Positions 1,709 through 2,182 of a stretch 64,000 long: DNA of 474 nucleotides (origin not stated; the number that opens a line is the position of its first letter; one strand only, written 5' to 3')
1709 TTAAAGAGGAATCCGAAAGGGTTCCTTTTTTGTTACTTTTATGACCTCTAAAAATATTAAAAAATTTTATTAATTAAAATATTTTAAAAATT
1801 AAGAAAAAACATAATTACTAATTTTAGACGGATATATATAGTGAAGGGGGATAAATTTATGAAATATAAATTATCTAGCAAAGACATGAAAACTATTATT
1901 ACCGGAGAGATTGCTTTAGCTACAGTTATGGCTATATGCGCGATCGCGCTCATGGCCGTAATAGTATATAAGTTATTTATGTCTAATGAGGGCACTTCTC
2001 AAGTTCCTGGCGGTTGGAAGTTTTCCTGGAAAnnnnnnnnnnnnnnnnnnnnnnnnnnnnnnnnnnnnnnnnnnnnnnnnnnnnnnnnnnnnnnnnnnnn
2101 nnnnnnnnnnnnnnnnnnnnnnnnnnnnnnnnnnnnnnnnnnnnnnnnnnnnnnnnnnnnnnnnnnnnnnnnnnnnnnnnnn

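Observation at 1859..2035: Membrane-anchored 58-aa peptide ending in PGG-WKFSWK, translationally coupled to JAB-domain RadC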

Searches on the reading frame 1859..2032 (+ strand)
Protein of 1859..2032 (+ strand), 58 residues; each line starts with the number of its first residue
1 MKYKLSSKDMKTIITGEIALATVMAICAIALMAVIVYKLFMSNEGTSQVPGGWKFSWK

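Call 9: search_protein_families(library=pfam, proteins=[window:1859-2032:+], max_evalue=1)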
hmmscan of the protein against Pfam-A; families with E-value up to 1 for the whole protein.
seq(58 aa): 1 family
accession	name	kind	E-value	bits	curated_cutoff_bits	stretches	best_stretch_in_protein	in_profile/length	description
PF01034.25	Syndecan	-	0.02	15.3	25.2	1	11-46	6-41/64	Syndecan domain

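Call 10: search_protein_families(library=ncbifam, proteins=[window:1859-2032:+], max_evalue=1)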
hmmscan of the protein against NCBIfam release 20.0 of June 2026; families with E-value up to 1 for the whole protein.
seq(58 aa): 0 families

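Call 11: find_homologous_proteins(query=window:1859-2032:+, max_evalue=10)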
Query seq(58 aa) (58 aa): 156 proteins with E <= 10 among 156 candidates; the best 120 are listed.
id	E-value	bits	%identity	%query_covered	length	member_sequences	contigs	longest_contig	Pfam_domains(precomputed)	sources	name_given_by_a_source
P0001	3.9e-30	119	100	100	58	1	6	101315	-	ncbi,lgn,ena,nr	ncbi:MAG: hypothetical protein IKP50_00895 [Bacilli bacterium]|nr:hypothetical protein [Bacilli bact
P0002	5.6e-30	119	100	100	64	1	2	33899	-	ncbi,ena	-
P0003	1.6e-29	117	98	100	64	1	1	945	-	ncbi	-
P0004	2.2e-29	117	97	100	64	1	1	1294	-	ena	-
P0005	6.1e-29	115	95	100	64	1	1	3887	-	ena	-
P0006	6.3e-29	115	97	100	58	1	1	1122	-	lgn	-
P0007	2.5e-28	113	93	100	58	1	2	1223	-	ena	-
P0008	2.8e-28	113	95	100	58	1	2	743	-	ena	-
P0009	3.6e-28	113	95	100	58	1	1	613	-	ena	-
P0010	4.8e-28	113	91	100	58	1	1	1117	-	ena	-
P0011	5.3e-28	112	93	100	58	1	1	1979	-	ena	-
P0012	7.5e-28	112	90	100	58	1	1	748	-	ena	-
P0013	1.0e-27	112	91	100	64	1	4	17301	-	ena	-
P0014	1.5e-27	111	88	100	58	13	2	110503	-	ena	-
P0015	2.5e-27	110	93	100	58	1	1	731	-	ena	-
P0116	1.5e-19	86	69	100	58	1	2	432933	-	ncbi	-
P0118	2.0e-19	86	66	100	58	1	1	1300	-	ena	-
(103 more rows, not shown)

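Call 16: find_encoding_contigs(protein=P0118, flank=6000, max_places=4)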
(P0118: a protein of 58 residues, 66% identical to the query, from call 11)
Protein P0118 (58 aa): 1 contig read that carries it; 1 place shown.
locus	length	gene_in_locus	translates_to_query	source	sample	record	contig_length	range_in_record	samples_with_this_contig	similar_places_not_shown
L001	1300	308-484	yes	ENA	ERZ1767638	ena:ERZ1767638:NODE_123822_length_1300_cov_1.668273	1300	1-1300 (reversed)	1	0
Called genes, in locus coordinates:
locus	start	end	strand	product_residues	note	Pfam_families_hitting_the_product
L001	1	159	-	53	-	?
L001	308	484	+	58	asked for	-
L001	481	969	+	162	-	PF20582:UPF0758_N, PF04002:RadC (weak)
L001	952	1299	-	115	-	?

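Call 17: find_encoding_contigs(protein=P0116, flank=6000, max_places=4)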
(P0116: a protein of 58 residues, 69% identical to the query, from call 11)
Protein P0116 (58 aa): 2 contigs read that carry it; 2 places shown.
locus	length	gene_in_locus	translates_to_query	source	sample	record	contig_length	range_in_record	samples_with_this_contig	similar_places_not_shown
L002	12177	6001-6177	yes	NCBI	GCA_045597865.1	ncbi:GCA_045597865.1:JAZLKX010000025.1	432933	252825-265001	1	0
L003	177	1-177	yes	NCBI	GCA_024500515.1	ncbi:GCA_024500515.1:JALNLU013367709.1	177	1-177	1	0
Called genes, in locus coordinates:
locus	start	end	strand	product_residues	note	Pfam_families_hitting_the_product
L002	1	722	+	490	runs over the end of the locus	PF08903:DUF1846, PF20921:DUF1846_C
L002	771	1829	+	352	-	PF01757:Acyl_transf_3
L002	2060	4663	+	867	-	PF01411:tRNA-synt_2c, PF07973:tRNA_SAD, PF02272:DHHA1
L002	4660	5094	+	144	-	PF03652:RuvX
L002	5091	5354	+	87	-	PF06949:DUF1292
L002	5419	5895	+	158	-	PF03449:GreA_GreB_N, PF01272:GreA_GreB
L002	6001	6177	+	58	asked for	-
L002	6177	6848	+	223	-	PF20582:UPF0758_N, PF04002:RadC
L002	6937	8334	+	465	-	PF01757:Acyl_transf_3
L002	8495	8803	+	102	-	PF00829:Ribosomal_L21p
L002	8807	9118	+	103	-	PF04327:Peptidase_Prp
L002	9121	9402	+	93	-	PF01016:Ribosomal_L27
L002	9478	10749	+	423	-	PF01018:GTP1_OBG, PF02421:FeoB_N, PF01926:MMR_HSR1, PF09269:DUF1967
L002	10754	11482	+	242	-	PF02540:NAD_synthase, PF00733:Asn_synthase (weak), PF03054:tRNA_Me_trans (faint)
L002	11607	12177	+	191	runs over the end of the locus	PF01330:RuvA_N, PF00633:HHH (faint), PF14520:HHH_5, PF07499:RuvA_C (weak)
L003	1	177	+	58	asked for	?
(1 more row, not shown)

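Call 19: find_related_loci(query=A2, collection=genome_contigs, flank=8000)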
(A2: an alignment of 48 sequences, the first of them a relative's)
Query A2 (58 aa) in genome_contigs; peptide patterns used: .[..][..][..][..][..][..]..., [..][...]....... (x = any residue, [..] = any of these).
76 stretches matched a pattern; 24 encode a relative of the query (tblastn E <= 1e-3); 24 distinct loci.
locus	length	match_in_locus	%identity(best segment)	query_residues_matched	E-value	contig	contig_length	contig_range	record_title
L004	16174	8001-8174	81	1-58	9e-30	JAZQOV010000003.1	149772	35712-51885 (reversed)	MAG: Bacilli bacterium isolate T1900045242_TH20190012.MAGScoT_cleanbin_000030 SGB_5545_k141_3223764, whole genome shotgu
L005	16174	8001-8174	78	1-58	2e-29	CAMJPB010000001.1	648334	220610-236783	MAG: uncultured Bacillales bacterium isolate SRR12081298_bin.4_metaWRAP_v1.3_MAG genome assembly, contig: ERZ12289774.3,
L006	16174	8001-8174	69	1-58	6e-25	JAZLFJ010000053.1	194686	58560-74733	MAG: Bacilli bacterium isolate T1900045004_TA20190066.MAGScoT_cleanbin_000114 SGB_4339_k141_958809, whole genome shotgun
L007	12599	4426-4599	69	1-58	7e-25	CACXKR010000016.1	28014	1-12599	MAG: uncultured Erysipelotrichaceae bacterium isolate RUG11348 genome assembly, contig: RUG11348_asm_16, whole genome sh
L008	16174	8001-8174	69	1-58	1e-24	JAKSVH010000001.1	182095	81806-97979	MAG: Bacilli bacterium isolate Horse_feces354 MAG354_1, whole genome shotgun sequence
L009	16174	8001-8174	66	1-58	2e-24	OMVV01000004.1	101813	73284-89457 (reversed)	uncultured Erysipelotrichaceae bacterium isolate RUG021 genome assembly, contig: scaffold_471, whole genome shotgun sequ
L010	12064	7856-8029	67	1-58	2e-24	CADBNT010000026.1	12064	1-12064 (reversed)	MAG: uncultured Erysipelotrichaceae bacterium isolate RUG14136 genome assembly, contig: RUG14136_asm_26, whole genome sh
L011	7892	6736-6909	66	1-58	1e-23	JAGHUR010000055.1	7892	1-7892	MAG: Candidatus Fiminaster equi isolate E4_MB2_69 c_000000524631, whole genome shotgun sequence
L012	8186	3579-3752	62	1-58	6e-23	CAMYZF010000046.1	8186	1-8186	MAG TPA_asm: uncultured Erysipelotrichaceae bacterium isolate SRR10912541_bin.28_metaWRAP_v1.3_MAG genome assembly, cont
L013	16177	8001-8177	61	1-58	4e-22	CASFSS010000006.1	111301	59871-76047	uncultured bacterium isolate SI.B16.metabat-bins.179 genome assembly, contig: SI.B16.metabat-bins.179.fa_k141_186860, wh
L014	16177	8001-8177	59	1-58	2e-20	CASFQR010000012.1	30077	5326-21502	uncultured bacterium isolate T20_L4_324324_idba_bin.108 genome assembly, contig: T20_L4_324324_idba_bin.108.fa_scaffold_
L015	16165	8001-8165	56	4-58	6e-20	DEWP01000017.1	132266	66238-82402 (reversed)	MAG TPA_asm: Bacillales bacterium UBA3207 UBA3207_contig_246, whole genome shotgun sequence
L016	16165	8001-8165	56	4-58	7e-20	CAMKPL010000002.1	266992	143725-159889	MAG: uncultured Bacillales bacterium isolate SRR12081293_bin.33_metaWRAP_v1.3_MAG genome assembly, contig: ERZ12289773.8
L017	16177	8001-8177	58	1-58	7e-20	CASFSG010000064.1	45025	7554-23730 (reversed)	uncultured bacterium isolate CO.B31.metabat-bins.33 genome assembly, contig: CO.B31.metabat-bins.33.fa_k141_3565266, who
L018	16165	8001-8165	56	4-58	8e-20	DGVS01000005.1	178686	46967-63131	MAG TPA_asm: Bacillales bacterium UBA4278 UBA4278_contig_6897, whole genome shotgun sequence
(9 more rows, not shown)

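Call 21: search_protein_representatives(alignment_id=A2)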
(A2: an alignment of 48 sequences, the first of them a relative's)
Query: 48 sequences, 58 profile positions. Proteins with E-value up to 0.001 (for the whole library): 59; up to 1e-10: 24; up to 1e-30: 0. The best 59 are listed.
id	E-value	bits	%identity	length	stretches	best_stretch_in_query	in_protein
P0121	3.0e-25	104.0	-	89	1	3-58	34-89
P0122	9.7e-22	92.7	-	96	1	10-53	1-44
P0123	2.4e-21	91.4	-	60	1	5-58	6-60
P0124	1.2e-20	89.2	-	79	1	1-58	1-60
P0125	1.1e-19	86.1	-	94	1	1-58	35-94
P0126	6.8e-19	83.6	-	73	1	3-57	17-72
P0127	1.4e-18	82.6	-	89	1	1-58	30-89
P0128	1.8e-18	82.2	-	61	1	3-57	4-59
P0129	7.8e-18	80.2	-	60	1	1-58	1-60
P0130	2.5e-17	78.6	-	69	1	1-57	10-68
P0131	3.0e-17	78.3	-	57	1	4-57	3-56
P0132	3.0e-17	78.3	-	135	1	1-58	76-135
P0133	4.7e-15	71.3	-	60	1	1-58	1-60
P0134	5.7e-15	71.0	-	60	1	5-58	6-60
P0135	2.2e-14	69.2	-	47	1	1-57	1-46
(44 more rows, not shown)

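Call 26: find_homologous_proteins(query=A4, max_evalue=0.01)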
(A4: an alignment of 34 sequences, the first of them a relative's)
Query A4 (34 sequences) (56 aa, profile of the alignment): 166 proteins with E <= 0.01 among 1093 candidates; the best 120 are listed.
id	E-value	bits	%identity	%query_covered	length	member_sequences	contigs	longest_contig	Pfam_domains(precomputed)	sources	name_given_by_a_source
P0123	1.5e-25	106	55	100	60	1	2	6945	-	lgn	-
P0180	9.1e-25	104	52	100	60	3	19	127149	-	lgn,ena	-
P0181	1.7e-24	103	52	96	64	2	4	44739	-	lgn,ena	-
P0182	2.3e-24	103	52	100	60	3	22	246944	-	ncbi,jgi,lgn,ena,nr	ncbi:MAG: hypothetical protein WCZ47_00705 [Bacilli bacterium]|jgi:hypothetical protein|nr:hypotheti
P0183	2.4e-24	103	46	100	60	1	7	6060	-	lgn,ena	-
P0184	5.0e-24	102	52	96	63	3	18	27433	-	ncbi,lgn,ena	-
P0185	1.2e-23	100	49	98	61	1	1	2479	-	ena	-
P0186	1.3e-23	100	64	100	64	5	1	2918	-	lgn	-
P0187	1.6e-23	100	47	98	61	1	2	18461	-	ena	-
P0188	1.6e-23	100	45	98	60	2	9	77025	-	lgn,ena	-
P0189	2.1e-23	100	58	98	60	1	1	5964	-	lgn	-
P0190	2.5e-23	99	53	77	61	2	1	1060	-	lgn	-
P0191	2.8e-23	99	45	98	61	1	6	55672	-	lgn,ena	-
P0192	2.8e-23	99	49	98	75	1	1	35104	-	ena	-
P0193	2.8e-23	99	49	98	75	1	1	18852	-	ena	-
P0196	3.1e-23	99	55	100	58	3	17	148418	-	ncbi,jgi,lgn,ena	jgi:hypothetical protein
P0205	4.5e-23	99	59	100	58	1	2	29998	-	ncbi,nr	ncbi:MAG: hypothetical protein BWX57_00746 [Tenericutes bacterium ADurb.Bin024]|nr:MAG: hypothetical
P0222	1.6e-22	97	64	98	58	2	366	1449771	-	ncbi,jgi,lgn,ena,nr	ncbi:MAG: hypothetical protein GX343_00175 [Erysipelotrichaceae bacterium]|jgi:hypothetical protein|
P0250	9.3e-22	94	55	98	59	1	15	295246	-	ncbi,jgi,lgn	-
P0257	1.9e-21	93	44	98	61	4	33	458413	-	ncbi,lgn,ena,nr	ncbi:MAG: hypothetical protein IJK27_01440 [Bacilli bacterium]|nr:hypothetical protein [Bacilli bact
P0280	3.2e-20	89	40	98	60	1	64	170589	-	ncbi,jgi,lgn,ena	jgi:biopolymer transport protein ExbB/TolQ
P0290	1.4e-19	87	69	98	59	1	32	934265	-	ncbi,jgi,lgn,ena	ncbi:MAG: hypothetical protein ACOX28_00875 [Bacilli bacterium]|jgi:hypothetical protein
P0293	1.7e-19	87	36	98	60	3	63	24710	-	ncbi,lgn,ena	-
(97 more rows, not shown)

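Call 28: find_encoding_contigs(protein=P0222, flank=7000, max_places=2)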
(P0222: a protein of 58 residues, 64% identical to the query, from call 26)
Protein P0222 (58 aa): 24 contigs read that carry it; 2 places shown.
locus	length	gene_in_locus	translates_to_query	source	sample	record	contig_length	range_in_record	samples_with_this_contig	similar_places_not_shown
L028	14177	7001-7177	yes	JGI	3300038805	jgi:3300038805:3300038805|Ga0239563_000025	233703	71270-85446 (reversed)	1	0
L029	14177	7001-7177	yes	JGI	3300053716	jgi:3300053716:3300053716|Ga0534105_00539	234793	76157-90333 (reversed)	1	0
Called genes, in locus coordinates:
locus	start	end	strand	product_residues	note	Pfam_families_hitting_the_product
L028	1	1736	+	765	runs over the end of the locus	PF02190:LON_substr_bdg, PF00004:AAA, PF07728:AAA_5 (weak), PF22667:Lon_lid, PF05362:Lon_C, PF13541:ChlI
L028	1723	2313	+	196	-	PF03193:RsgA_GTPase (faint), PF09439:SRPRB (faint), PF00350:Dynamin_N (faint), PF01926:MMR_HSR1, PF02421:FeoB_N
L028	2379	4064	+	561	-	PF13306:LRR_5, PF13855:LRR_8 (faint), PF13306:LRR_5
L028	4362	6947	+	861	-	PF00133:tRNA-synt_1, PF01406:tRNA-synt_1e (faint), PF09334:tRNA-synt_1g, PF13603:tRNA-synt_1_2, PF00133:tRNA-synt_1, PF09334:tRNA-synt_1g, PF08264:Anticodon_1, PF10458:Val_tRNA-synt_C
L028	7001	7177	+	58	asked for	-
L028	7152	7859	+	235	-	PF20582:UPF0758_N, PF04002:RadC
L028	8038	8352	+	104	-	PF00829:Ribosomal_L21p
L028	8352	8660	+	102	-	PF04327:Peptidase_Prp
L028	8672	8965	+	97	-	PF01016:Ribosomal_L27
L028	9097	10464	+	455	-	PF03448:MgtE_N, PF00571:CBS, PF01769:MgtE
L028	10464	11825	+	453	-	PF03448:MgtE_N, PF00571:CBS, PF01769:MgtE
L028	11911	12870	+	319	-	PF00535:Glycos_transf_2, PF13641:Glyco_tranf_2_3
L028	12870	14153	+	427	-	PF01018:GTP1_OBG, PF01926:MMR_HSR1, PF02421:FeoB_N, PF09269:DUF1967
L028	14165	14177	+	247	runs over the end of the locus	PF02540:NAD_synthase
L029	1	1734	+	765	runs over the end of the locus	PF02190:LON_substr_bdg, PF00004:AAA, PF07728:AAA_5 (weak), PF22667:Lon_lid, PF05362:Lon_C, PF13541:ChlI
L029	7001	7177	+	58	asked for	-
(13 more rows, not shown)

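Call 29: find_encoding_contigs(protein=P0290, flank=7000, max_places=2)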
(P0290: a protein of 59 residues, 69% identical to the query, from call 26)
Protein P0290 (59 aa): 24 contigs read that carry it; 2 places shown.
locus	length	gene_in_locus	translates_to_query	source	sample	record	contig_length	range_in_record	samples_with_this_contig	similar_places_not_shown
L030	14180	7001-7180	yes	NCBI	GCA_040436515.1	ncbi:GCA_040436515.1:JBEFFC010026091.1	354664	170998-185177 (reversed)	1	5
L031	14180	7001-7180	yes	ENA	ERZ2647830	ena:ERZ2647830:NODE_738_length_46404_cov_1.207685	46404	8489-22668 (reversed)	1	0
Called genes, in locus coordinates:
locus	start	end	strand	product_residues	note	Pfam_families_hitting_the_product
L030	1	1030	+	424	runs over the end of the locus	PF05697:Trigger_N, PF00254:FKBP_C, PF05698:Trigger_C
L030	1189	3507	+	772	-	PF02190:LON_substr_bdg, PF00004:AAA, PF22667:Lon_lid, PF05362:Lon_C, PF13541:ChlI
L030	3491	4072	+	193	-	PF03193:RsgA_GTPase (weak), PF02421:FeoB_N, PF09439:SRPRB (weak), PF00350:Dynamin_N (faint), PF01926:MMR_HSR1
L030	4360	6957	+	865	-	PF00133:tRNA-synt_1, PF09334:tRNA-synt_1g, PF13603:tRNA-synt_1_2, PF09334:tRNA-synt_1g, PF00133:tRNA-synt_1, PF01406:tRNA-synt_1e (weak), PF08264:Anticodon_1, PF10458:Val_tRNA-synt_C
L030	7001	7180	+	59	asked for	-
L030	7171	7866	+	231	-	PF20582:UPF0758_N, PF04002:RadC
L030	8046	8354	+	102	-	PF00829:Ribosomal_L21p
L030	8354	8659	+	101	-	PF04327:Peptidase_Prp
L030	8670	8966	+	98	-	PF01016:Ribosomal_L27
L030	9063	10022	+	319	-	PF00535:Glycos_transf_2, PF10111:Glyco_tranf_2_2 (weak), PF13641:Glyco_tranf_2_3 (weak)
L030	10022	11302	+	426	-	PF01018:GTP1_OBG, PF01926:MMR_HSR1, PF02421:FeoB_N, PF09269:DUF1967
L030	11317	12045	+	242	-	PF02540:NAD_synthase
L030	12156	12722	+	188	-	PF01330:RuvA_N (weak)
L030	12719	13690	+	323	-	PF01078:Mg_chelatase (faint), PF05496:RuvB_N, PF00004:AAA, PF07728:AAA_5, PF17864:AAA_lid_4, PF05491:WHD_RuvB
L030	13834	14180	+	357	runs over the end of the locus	PF14808:TMEM164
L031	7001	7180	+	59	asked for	-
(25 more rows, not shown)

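Call 30: find_encoding_contigs(protein=P0293, flank=7000, max_places=2)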
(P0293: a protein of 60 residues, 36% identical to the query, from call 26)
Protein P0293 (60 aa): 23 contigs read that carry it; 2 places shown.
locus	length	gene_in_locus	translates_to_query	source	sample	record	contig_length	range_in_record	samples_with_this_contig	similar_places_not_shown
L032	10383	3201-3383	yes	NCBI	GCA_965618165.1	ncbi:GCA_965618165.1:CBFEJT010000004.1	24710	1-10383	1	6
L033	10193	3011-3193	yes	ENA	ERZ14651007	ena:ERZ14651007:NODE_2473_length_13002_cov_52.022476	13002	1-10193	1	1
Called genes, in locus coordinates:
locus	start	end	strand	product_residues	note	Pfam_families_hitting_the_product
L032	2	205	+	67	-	?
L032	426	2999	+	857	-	PF00133:tRNA-synt_1, PF01406:tRNA-synt_1e (faint), PF09334:tRNA-synt_1g, PF13603:tRNA-synt_1_2, PF09334:tRNA-synt_1g, PF00133:tRNA-synt_1, PF08264:Anticodon_1, PF10458:Val_tRNA-synt_C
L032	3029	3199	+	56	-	-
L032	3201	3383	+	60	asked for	-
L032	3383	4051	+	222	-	PF20582:UPF0758_N, PF04002:RadC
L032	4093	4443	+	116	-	-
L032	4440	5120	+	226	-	PF01656:CbiA, PF02374:ArsA_ATPase (weak), PF09140:MipZ (weak), PF10609:ParA, PF13614:AAA_31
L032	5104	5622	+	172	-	-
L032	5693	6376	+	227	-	PF02163:Peptidase_M50 (weak)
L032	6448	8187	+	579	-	PF08238:Sel1 (faint)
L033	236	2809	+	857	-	PF00133:tRNA-synt_1, PF01406:tRNA-synt_1e (faint), PF09334:tRNA-synt_1g, PF13603:tRNA-synt_1_2, PF09334:tRNA-synt_1g, PF00133:tRNA-synt_1, PF08264:Anticodon_1, PF10458:Val_tRNA-synt_C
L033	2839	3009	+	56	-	-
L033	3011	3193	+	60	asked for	-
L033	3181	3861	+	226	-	PF20582:UPF0758_N, PF04002:RadC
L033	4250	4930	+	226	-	PF01656:CbiA, PF02374:ArsA_ATPase (weak), PF09140:MipZ (weak), PF10609:ParA, PF13614:AAA_31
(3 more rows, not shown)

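Call 31: search_protein_families(library=ncbifam, alignment_id=A4, max_evalue=10)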
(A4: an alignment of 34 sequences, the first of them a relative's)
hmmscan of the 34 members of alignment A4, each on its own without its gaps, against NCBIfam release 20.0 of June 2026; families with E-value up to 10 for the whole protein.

A. member 1, P0150 (56 aa): 0 families

B. families by the number of members that match (of 34 scanned): 31 families (the first 25 are shown)
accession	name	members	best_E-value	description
TIGR03893.1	lant_SP_1948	2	0.11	lichenicidin A2 family type 2 lantibiotic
NF006625.0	PRK09194.1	1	1.3e-05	proline--tRNA ligase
TIGR00409.1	proS_fam_II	1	0.00033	proline--tRNA ligase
NF007722.0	PRK10414.1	1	0.0063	tol-pal system-associated acyl-CoA thioesterase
NF002593.0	PRK02251.1-2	1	0.0064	cell division protein CrgA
TIGR01847.1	bacteriocin_sig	1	0.011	bacteriocin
NF041554.1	SA1362_fam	1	0.015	SA1362 family protein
NF002722.0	PRK02565.1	1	0.015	photosystem II reaction center protein J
TIGR03949.1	bact_IIb_cerein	1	0.016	class IIb bacteriocin, lactobin A/cerein 7B family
NF002595.0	PRK02251.2-1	1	0.016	cell division protein CrgA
NF042932.1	BlpZ_fam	1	0.016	immunity protein BlpZ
NF008979.1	PRK12325.1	1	0.018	proline--tRNA ligase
TIGR02783.1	TrbL_P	1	0.018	P-type conjugative transfer protein TrbL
NF011351.0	PRK14769.1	1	0.018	lipoprotein signal peptidase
NF037932.1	ocin_sys_WGxF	1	0.024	bacteriocin-like WGxF protein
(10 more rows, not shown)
